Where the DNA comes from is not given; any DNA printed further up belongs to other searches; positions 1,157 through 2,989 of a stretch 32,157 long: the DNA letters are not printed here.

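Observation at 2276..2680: Actin-fold protein with a roughly 135-codon insert carrying two CPxCG zinc ribbons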

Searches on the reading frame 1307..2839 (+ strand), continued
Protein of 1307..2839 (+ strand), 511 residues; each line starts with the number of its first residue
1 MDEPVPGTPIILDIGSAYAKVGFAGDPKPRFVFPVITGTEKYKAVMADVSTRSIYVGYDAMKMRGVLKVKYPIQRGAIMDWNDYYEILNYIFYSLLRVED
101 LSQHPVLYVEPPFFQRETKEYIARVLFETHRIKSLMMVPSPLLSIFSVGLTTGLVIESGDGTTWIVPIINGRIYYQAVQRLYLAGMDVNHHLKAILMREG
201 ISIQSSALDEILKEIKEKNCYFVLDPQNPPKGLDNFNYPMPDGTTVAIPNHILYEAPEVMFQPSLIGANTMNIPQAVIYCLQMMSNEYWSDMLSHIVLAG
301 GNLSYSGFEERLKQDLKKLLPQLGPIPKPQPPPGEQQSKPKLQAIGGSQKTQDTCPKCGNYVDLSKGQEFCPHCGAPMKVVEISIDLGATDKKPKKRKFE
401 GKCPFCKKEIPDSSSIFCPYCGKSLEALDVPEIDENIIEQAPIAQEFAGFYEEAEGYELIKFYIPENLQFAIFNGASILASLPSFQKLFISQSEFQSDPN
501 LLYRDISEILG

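Call 7: find_homologous_proteins(query=window:1307-2839:+, max_evalue=1e-10)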
Query window:1307-2839:+ (511 aa): 381 proteins with E <= 1e-10 among 7410 candidates; the best 120 are listed.
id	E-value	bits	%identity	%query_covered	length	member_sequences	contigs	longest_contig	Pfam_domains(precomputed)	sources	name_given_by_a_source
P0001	0.0e+0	1173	100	100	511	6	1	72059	PF18912.7,PF13240.12,PF12773.14,PF17032.11,PF07191.18,PF24460.2,PF13248.12,PF00022.26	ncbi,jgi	ncbi:MAG: zinc ribbon domain-containing protein [Promethearchaeota archaeon]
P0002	8.3e-267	904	77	100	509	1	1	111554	PF13240.12,PF12773.14,PF13248.12,PF00022.26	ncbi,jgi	ncbi:MAG: double zinc ribbon domain-containing protein [Promethearchaeota archaeon]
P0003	7.9e-251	851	72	100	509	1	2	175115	PF13240.12,PF12773.14,PF13248.12,PF00022.26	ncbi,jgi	ncbi:MAG: hypothetical protein ACTSQJ_10745 [Promethearchaeota archaeon]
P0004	1.0e-234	798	66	100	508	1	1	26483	PF13240.12,PF12773.14,PF24460.2,PF13248.12,PF00022.26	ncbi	ncbi:MAG: hypothetical protein ACFFAH_03685 [Promethearchaeota archaeon]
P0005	4.1e-234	796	66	99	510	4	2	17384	PF18912.7,PF13240.12,PF12773.14,PF23455.2,PF24460.2,PF13248.12,PF00022.26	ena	-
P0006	6.8e-234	795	66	99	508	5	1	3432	PF12773.14,PF24460.2,PF13248.12,PF00022.26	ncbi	-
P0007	1.6e-232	791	67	99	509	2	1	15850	PF12773.14,PF24460.2,PF13248.12,PF00022.26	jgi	-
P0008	2.0e-230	784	66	97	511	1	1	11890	PF18912.7,PF12773.14,PF24460.2,PF13248.12,PF00022.26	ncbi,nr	ncbi:MAG: zinc-ribbon domain-containing protein [Promethearchaeota archaeon]|nr:MAG: zinc-ribbon dom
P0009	4.2e-230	783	66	100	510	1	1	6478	PF18912.7,PF13240.12,PF12773.14,PF17032.11,PF24460.2,PF13248.12,PF00022.26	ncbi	ncbi:MAG: zinc ribbon domain-containing protein [Candidatus Hermodarchaeota archaeon]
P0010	1.7e-229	781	66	99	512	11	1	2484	PF12773.14,PF24460.2,PF13248.12,PF00022.26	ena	-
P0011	1.7e-229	781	66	100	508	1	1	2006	PF13240.12,PF12773.14,PF13248.12,PF00022.26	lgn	-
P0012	1.6e-228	778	66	100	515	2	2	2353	PF13240.12,PF06723.20,PF12773.14,PF24460.2,PF13248.12,PF00022.26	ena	-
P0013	3.9e-228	776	65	100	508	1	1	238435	PF12773.14,PF13248.12,PF00022.26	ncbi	ncbi:MAG: hypothetical protein ACFE8A_04020 [Candidatus Hodarchaeota archaeon]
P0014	6.1e-228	776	65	100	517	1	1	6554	PF13240.12,PF12773.14,PF13248.12,PF00022.26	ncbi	-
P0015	7.1e-228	775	67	100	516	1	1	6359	PF13240.12,PF12773.14,PF24460.2,PF13248.12,PF00022.26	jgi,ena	-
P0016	9.2e-228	775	67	100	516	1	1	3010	PF13240.12,PF12773.14,PF24460.2,PF13248.12,PF00022.26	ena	-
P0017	1.0e-227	775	67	99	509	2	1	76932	PF18912.7,PF12773.14,PF24460.2,PF13248.12,PF00022.26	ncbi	ncbi:MAG: zinc ribbon domain-containing protein [Promethearchaeota archaeon]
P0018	1.0e-227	775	66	100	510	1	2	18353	PF13240.12,PF12773.14,PF17032.11,PF24460.2,PF13248.12,PF00022.26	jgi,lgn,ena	-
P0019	1.0e-227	775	65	100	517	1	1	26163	PF13240.12,PF14803.12,PF12773.14,PF13248.12,PF00022.26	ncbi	-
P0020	7.4e-226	769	66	99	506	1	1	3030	PF12773.14,PF24460.2,PF13248.12,PF00022.26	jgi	jgi:actin-related protein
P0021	1.9e-225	767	65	100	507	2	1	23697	PF13240.12,PF12773.14,PF00022.26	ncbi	-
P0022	2.1e-225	767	66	100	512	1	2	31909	PF18912.7,PF13240.12,PF12773.14,PF17032.11,PF24460.2,PF13248.12,PF00022.26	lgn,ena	-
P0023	3.7e-225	766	65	99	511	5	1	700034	PF13240.12,PF12773.14,PF24460.2,PF13248.12,PF00022.26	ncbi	-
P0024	6.9e-225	766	65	100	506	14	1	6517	PF12773.14,PF17032.11,PF13248.12,PF00022.26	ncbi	-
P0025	1.4e-224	765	64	100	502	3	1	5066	PF13240.12,PF12773.14,PF13248.12,PF00022.26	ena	-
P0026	2.3e-224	764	65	100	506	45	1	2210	PF12773.14,PF17032.11,PF13248.12,PF00022.26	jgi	-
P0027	3.3e-224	763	65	100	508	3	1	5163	PF18912.7,PF13240.12,PF12773.14,PF24460.2,PF13248.12,PF00022.26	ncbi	ncbi:MAG: double zinc ribbon domain-containing protein [Promethearchaeia archaeon]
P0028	3.4e-224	763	65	99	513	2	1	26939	PF18912.7,PF13240.12,PF12773.14,PF13248.12,PF00022.26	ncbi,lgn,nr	ncbi:MAG: zinc ribbon domain-containing protein [Candidatus Lokiarchaeota archaeon]|nr:zinc ribbon d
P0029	1.6e-223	761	64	100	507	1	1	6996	PF12773.14,PF24460.2,PF13248.12,PF00022.26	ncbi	-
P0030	2.8e-223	760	65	100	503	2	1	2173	PF12773.14,PF13248.12,PF00022.26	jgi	jgi:actin-related protein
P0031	6.8e-223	759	63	100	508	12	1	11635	PF12773.14,PF24460.2,PF13248.12,PF00022.26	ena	-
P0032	1.7e-222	758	63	100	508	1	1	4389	PF18912.7,PF12773.14,PF24460.2,PF13248.12,PF00022.26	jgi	jgi:actin-related protein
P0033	1.7e-222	758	65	100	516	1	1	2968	PF06723.20,PF12773.14,PF24460.2,PF13248.12,PF00022.26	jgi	jgi:centractin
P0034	1.8e-222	758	63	100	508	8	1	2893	PF18912.7,PF12773.14,PF24460.2,PF13248.12,PF00022.26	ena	-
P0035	1.8e-222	758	62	100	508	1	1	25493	PF18912.7,PF13240.12,PF12773.14,PF24460.2,PF13248.12,PF00022.26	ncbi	-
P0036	2.7e-222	757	64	100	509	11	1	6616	PF13240.12,PF12773.14,PF00022.26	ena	-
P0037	3.4e-222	757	63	100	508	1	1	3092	PF18912.7,PF12773.14,PF24460.2,PF13248.12,PF00022.26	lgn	-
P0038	4.8e-222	756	64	100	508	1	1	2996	PF12773.14,PF13248.12,PF00022.26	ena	-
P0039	6.2e-222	756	63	100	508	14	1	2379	PF12773.14,PF24460.2,PF00022.26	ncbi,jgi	ncbi:MAG: double zinc ribbon domain-containing protein [Promethearchaeota archaeon]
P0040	2.0e-221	754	64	98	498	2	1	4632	PF18912.7,PF13240.12,PF12773.14,PF24460.2,PF00022.26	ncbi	ncbi:MAG: zinc ribbon domain-containing protein, partial [Candidatus Hodarchaeota archaeon]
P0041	2.1e-221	754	65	100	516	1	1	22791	PF12773.14,PF24460.2,PF13248.12,PF00022.26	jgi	jgi:centractin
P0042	3.0e-221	754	64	100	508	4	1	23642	PF12773.14,PF13248.12,PF00022.26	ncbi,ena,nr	ncbi:MAG: zinc ribbon domain-containing protein [Candidatus Lokiarchaeota archaeon]|nr:zinc ribbon d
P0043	3.1e-221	753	62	100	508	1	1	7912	PF12773.14,PF24460.2,PF13248.12,PF00022.26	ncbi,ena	-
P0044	4.0e-221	753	63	100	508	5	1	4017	PF12773.14,PF24460.2,PF13248.12,PF00022.26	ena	-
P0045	6.6e-221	752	64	100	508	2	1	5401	PF18912.7,PF13240.12,PF12773.14,PF24460.2,PF13248.12,PF00022.26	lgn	-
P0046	6.7e-221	752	63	100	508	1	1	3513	PF13240.12,PF12773.14,PF24460.2,PF00022.26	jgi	jgi:centractin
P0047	1.8e-220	751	64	99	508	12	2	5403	PF08772.17,PF18912.7,PF13240.12,PF12773.14,PF17032.11,PF24460.2,PF13248.12,PF00022.26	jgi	jgi:actin-related protein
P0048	5.4e-220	749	61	100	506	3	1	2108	PF12773.14,PF23455.2,PF24460.2,PF00022.26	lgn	-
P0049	5.7e-220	749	62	100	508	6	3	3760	PF18912.7,PF13240.12,PF12773.14,PF24460.2,PF00022.26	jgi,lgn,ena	-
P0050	6.5e-220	749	62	100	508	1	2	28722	PF18912.7,PF13240.12,PF12773.14,PF24460.2,PF13248.12,PF00022.26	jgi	-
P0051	1.3e-219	748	64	100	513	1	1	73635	PF08772.17,PF18912.7,PF13240.12,PF12773.14,PF17032.11,PF24460.2,PF13248.12,PF00022.26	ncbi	ncbi:MAG: zinc ribbon domain-containing protein [Promethearchaeia archaeon]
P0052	1.3e-219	748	63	100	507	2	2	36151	PF13240.12,PF12773.14,PF24460.2,PF13248.12,PF00022.26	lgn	-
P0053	1.3e-219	748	63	100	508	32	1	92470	PF12773.14,PF24460.2,PF13248.12,PF00022.26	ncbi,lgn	-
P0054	2.4e-219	747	63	100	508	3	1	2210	PF13240.12,PF12773.14,PF24460.2,PF13248.12,PF00022.26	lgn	-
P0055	2.8e-219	747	63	100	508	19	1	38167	PF18912.7,PF13240.12,PF12773.14,PF24460.2,PF13248.12,PF00022.26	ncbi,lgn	ncbi:MAG: zinc ribbon domain-containing protein [Promethearchaeota archaeon]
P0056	3.3e-219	747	63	100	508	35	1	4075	PF12773.14,PF24460.2,PF00022.26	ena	-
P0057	3.8e-219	747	63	100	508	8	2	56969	PF12773.14,PF24460.2,PF13248.12,PF00022.26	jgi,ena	-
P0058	4.6e-219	746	63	100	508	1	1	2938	PF06723.20,PF12773.14,PF24460.2,PF13248.12,PF00022.26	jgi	jgi:actin-related protein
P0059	8.0e-219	746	62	100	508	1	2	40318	PF13240.12,PF12773.14,PF00022.26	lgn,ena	-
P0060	8.3e-219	745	63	100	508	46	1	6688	PF12773.14,PF24460.2,PF13248.12,PF00022.26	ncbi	-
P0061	1.7e-218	744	64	99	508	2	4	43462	PF08772.17,PF13240.12,PF12773.14,PF17032.11,PF24460.2,PF13248.12,PF00022.26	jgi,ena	-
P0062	3.6e-218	743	62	100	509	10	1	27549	PF12773.14,PF13248.12,PF00022.26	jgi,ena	-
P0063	7.4e-218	742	63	100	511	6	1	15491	PF12773.14,PF24460.2,PF13248.12,PF00022.26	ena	-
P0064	1.3e-217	742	63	100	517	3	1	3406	PF08772.17,PF18912.7,PF13240.12,PF12773.14,PF13248.12,PF00022.26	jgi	-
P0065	2.3e-217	741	62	100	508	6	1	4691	PF13240.12,PF12773.14,PF24460.2,PF13248.12,PF00022.26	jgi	jgi:actin-related protein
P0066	2.3e-217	741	63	100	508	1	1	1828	PF13240.12,PF12773.14,PF24460.2,PF13248.12,PF00022.26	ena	-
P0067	3.5e-217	740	63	100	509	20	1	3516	PF13240.12,PF12773.14,PF24460.2,PF13248.12,PF00022.26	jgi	jgi:actin-related protein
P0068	4.4e-217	740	64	100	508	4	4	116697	PF18912.7,PF13240.12,PF12773.14,PF24460.2,PF13248.12,PF00022.26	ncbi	ncbi:MAG: zinc ribbon domain-containing protein [Candidatus Hodarchaeota archaeon]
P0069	9.0e-217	739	62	100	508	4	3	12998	PF12773.14,PF24460.2,PF00022.26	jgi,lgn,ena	jgi:centractin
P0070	9.6e-217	739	62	100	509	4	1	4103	PF12773.14,PF13248.12,PF00022.26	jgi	-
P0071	1.1e-216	738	62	99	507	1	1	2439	PF12773.14,PF24460.2,PF13248.12,PF00022.26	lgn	-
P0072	1.2e-216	738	63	100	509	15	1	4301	PF12773.14,PF24460.2,PF00022.26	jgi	-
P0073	1.5e-216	738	63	100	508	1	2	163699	PF12773.14,PF24460.2,PF13248.12,PF00022.26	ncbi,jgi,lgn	-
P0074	2.7e-216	737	63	100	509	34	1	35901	PF13240.12,PF12773.14,PF24460.2,PF13248.12,PF00022.26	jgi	-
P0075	3.1e-216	737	62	100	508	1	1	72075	PF12773.14,PF00022.26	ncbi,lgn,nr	ncbi:MAG: hypothetical protein EAX91_08015 [Candidatus Lokiarchaeota archaeon]|nr:hypothetical prote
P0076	6.0e-216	736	63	100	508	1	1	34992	PF12773.14,PF24460.2,PF13248.12,PF00022.26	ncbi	ncbi:MAG: hypothetical protein ACFFA6_00775 [Promethearchaeota archaeon]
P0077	2.0e-215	734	62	100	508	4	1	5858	PF08772.17,PF13240.12,PF12773.14,PF24460.2,PF13248.12,PF00022.26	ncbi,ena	-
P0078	2.3e-215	734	62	99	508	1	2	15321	PF13240.12,PF12773.14,PF17032.11,PF03884.21,PF24460.2,PF13248.12,PF00022.26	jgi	jgi:actin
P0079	2.7e-215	734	63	100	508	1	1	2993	PF08772.17,PF13240.12,PF12773.14,PF24460.2,PF13248.12,PF00022.26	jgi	-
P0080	3.6e-215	733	63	100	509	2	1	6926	PF12773.14,PF24460.2,PF13248.12,PF00022.26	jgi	-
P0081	3.9e-215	733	62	100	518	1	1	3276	PF13240.12,PF12773.14,PF24460.2,PF13248.12,PF00022.26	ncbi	-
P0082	4.4e-215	733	63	100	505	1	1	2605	PF13240.12,PF12773.14,PF24460.2,PF13248.12,PF00022.26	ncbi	ncbi:MAG: zinc ribbon domain-containing protein [Candidatus Hodarchaeota archaeon]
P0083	4.6e-215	733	64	100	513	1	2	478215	PF13240.12,PF12773.14,PF13248.12,PF00022.26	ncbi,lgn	ncbi:MAG: zinc ribbon domain-containing protein [Promethearchaeota archaeon]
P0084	5.8e-215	733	61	100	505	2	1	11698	PF12773.14,PF13248.12,PF00022.26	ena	-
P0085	6.3e-215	733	63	99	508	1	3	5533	PF13240.12,PF12773.14,PF17032.11,PF24460.2,PF00022.26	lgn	-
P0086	6.4e-215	733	62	100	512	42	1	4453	PF13240.12,PF12773.14,PF24460.2,PF13248.12,PF00022.26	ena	-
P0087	6.7e-215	733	64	99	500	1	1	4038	PF13240.12,PF12773.14,PF17032.11,PF24460.2,PF13248.12,PF00022.26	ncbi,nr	ncbi:MAG: zinc-ribbon domain-containing protein, partial [Candidatus Lokiarchaeota archaeon]|nr:zinc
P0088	9.1e-215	732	62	100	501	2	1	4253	PF12773.14,PF00022.26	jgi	jgi:actin-related protein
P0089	2.0e-214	731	62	100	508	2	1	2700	PF08274.18,PF12773.14,PF00022.26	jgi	-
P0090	2.3e-214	731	63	100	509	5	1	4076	PF12773.14,PF24460.2,PF13248.12,PF00022.26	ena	-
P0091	2.9e-214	730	63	100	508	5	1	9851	PF18912.7,PF13240.12,PF12773.14,PF24460.2,PF13248.12,PF00022.26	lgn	-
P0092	3.7e-214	730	63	100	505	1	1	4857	PF13240.12,PF12773.14,PF24463.2,PF24460.2,PF13248.12,PF00022.26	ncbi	ncbi:MAG: hypothetical protein ACFE9T_15405 [Promethearchaeota archaeon]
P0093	3.7e-214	730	62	100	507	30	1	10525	PF13240.12,PF12773.14,PF24460.2,PF13248.12,PF00022.26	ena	-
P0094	5.4e-214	730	62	100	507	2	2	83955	PF12773.14,PF13248.12,PF00022.26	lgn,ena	-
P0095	7.0e-214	729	62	100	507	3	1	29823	PF13240.12,PF12773.14,PF24460.2,PF13248.12,PF00022.26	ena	-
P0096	7.0e-214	729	63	100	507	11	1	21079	PF12773.14,PF24460.2,PF13248.12,PF00022.26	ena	-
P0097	1.2e-213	728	62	100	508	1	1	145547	PF08772.17,PF13240.12,PF12773.14,PF24460.2,PF13248.12,PF00022.26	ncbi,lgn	ncbi:MAG: zinc ribbon domain-containing protein [Promethearchaeota archaeon]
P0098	2.0e-213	728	61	100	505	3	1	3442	PF12773.14,PF24460.2,PF13248.12,PF00022.26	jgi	jgi:actin-related protein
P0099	2.0e-213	728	61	100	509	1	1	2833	PF18912.7,PF13240.12,PF12773.14,PF00022.26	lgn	-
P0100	2.8e-213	727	62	100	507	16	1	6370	PF12773.14,PF24460.2,PF13248.12,PF00022.26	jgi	jgi:actin-related protein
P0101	3.6e-213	727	64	100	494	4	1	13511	PF12773.14,PF24460.2,PF00022.26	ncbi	-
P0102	1.6e-212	725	63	100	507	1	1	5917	PF18912.7,PF12773.14,PF24460.2,PF13248.12,PF00022.26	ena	-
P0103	1.8e-212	725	61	100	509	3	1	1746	PF12773.14,PF24460.2,PF13248.12,PF00022.26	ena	-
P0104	3.1e-212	724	63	99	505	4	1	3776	PF13240.12,PF12773.14,PF24460.2,PF13248.12,PF00022.26,PF08271.18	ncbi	ncbi:MAG: zinc ribbon domain-containing protein, partial [Candidatus Thorarchaeota archaeon]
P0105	3.4e-212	724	61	100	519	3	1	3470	PF24460.2,PF13248.12,PF00022.26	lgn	-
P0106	3.6e-212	724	62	100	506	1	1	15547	PF18912.7,PF13240.12,PF12773.14,PF24460.2,PF13248.12,PF00022.26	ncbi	-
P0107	3.8e-212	724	62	100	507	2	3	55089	PF12773.14,PF24460.2,PF13248.12,PF00022.26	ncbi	ncbi:MAG: zinc ribbon domain-containing protein [Promethearchaeota archaeon]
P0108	5.7e-212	723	61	99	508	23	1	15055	PF08772.17,PF13240.12,PF12773.14,PF24460.2,PF13248.12,PF00022.26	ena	-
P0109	1.1e-211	722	62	100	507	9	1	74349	PF12773.14,PF00022.26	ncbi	ncbi:MAG: hypothetical protein ACFFBC_01215 [Promethearchaeota archaeon]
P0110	1.5e-211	722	61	100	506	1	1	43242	PF13240.12,PF12773.14,PF13248.12,PF00022.26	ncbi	-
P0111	1.7e-211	721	61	100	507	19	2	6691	PF13240.12,PF12773.14,PF13248.12,PF00022.26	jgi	-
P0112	1.8e-211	721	63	100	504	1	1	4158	PF12773.14,PF13248.12,PF00022.26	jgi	jgi:actin-related protein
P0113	2.6e-211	721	62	100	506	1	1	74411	PF13240.12,PF12773.14,PF24460.2,PF13248.12,PF00022.26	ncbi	-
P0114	2.8e-211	721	60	100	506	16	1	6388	PF24460.2,PF13248.12,PF00022.26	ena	-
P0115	3.2e-211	720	61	100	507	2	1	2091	PF13240.12,PF12773.14,PF24460.2,PF13248.12,PF00022.26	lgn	-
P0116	4.2e-211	720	61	100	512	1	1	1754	PF08772.17,PF18912.7,PF13240.12,PF12773.14,PF13248.12,PF00022.26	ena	-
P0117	4.5e-211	720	61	100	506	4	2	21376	PF12773.14,PF24460.2,PF13248.12,PF00022.26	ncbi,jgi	ncbi:MAG: hypothetical protein ACW98D_10630 [Promethearchaeota archaeon]|jgi:actin-related protein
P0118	6.0e-211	720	60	100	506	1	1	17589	PF12773.14,PF17032.11,PF13248.12,PF00022.26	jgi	jgi:actin-related protein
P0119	1.2e-210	719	62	100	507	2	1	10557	PF18912.7,PF13240.12,PF12773.14,PF24460.2,PF13248.12,PF00022.26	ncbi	-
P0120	1.2e-210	719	62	100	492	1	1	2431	PF13240.12,PF12773.14,PF24460.2,PF13248.12,PF00022.26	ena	-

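Call 21: find_encoding_contigs(protein=P0023, flank=6000, max_places=2)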
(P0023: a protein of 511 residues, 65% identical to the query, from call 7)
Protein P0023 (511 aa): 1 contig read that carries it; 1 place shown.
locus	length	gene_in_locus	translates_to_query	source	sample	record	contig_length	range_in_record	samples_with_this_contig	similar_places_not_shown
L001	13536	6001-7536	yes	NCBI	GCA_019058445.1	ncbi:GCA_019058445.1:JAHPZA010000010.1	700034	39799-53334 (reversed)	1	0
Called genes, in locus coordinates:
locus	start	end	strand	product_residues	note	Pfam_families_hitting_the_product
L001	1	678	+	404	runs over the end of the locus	-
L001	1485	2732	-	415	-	-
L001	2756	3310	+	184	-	-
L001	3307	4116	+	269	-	-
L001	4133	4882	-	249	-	PF00753:Lactamase_B, PF19583:ODP (weak), PF12706:Lactamase_B_2 (weak)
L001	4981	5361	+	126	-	-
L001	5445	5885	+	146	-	PF00571:CBS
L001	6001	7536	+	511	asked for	PF00022:Actin, PF24460:DUF7575 (faint), PF12773:DZR (weak), PF13240:Zn_Ribbon_1 (faint), PF13248:Zn_ribbon_3 (faint)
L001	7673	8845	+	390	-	PF00432:Prenyltrans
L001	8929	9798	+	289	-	PF00763:THF_DHG_CYH, PF02882:THF_DHG_CYH_C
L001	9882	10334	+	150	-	-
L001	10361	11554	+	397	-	PF01926:MMR_HSR1, PF16897:MMR_HSR1_Xtn, PF02824:TGS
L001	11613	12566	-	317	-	-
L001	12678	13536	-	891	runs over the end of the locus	PF04851:ResIII (weak), PF00270:DEAD, PF00271:Helicase_C, PF19131:DUF5814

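Call 22: find_encoding_contigs(protein=P0013, flank=6000, max_places=2)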
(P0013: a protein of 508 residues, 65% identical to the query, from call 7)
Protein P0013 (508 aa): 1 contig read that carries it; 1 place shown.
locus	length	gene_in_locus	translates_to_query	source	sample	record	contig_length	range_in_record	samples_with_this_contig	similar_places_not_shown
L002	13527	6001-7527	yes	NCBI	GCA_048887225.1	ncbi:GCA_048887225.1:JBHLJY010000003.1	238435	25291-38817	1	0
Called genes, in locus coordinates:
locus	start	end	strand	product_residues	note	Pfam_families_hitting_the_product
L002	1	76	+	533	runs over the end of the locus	PF02142:MGS, PF01808:AICARFT_IMPCHas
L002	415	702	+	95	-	-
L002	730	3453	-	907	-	-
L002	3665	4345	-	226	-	-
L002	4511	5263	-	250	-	PF23023:Anti-Pycsar_Apyc1 (weak), PF00753:Lactamase_B, PF19583:ODP, PF12706:Lactamase_B_2 (weak)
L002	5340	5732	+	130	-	-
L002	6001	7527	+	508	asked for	PF00022:Actin, PF12773:DZR (weak), PF13248:Zn_ribbon_3 (faint)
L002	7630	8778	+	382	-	PF00432:Prenyltrans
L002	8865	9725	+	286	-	PF00763:THF_DHG_CYH, PF02882:THF_DHG_CYH_C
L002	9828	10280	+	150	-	-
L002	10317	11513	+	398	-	PF01926:MMR_HSR1, PF16897:MMR_HSR1_Xtn, PF02824:TGS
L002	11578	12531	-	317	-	-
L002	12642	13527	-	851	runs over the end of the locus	PF04851:ResIII (weak), PF00270:DEAD, PF00271:Helicase_C, PF19131:DUF5814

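Call 23: find_encoding_contigs(protein=P0083, flank=6000, max_places=2)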
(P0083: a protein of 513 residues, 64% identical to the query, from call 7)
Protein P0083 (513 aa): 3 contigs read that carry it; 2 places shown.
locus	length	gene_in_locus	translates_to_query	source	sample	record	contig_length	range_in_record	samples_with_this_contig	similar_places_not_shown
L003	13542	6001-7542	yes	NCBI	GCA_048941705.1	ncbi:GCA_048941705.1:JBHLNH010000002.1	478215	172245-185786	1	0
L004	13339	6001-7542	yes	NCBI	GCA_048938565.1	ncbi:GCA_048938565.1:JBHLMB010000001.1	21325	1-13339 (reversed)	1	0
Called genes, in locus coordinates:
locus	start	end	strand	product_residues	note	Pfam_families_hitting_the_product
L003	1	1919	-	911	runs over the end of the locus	-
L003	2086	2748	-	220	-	-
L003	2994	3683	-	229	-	-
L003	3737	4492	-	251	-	PF00753:Lactamase_B, PF19583:ODP (faint), PF23023:Anti-Pycsar_Apyc1 (weak), PF12706:Lactamase_B_2 (weak)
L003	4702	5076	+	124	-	-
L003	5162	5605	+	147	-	PF00571:CBS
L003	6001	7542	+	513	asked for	PF00022:Actin, PF12773:DZR (weak), PF13240:Zn_Ribbon_1 (faint), PF13248:Zn_ribbon_3 (faint)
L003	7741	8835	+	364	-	PF00432:Prenyltrans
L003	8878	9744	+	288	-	PF00763:THF_DHG_CYH, PF02882:THF_DHG_CYH_C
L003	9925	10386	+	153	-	-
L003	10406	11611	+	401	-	PF01926:MMR_HSR1, PF16897:MMR_HSR1_Xtn, PF02824:TGS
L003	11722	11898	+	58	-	-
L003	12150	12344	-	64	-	-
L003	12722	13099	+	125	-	-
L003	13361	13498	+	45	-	-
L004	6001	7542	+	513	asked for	PF00022:Actin, PF12773:DZR (weak), PF13240:Zn_Ribbon_1 (faint), PF13248:Zn_ribbon_3 (faint)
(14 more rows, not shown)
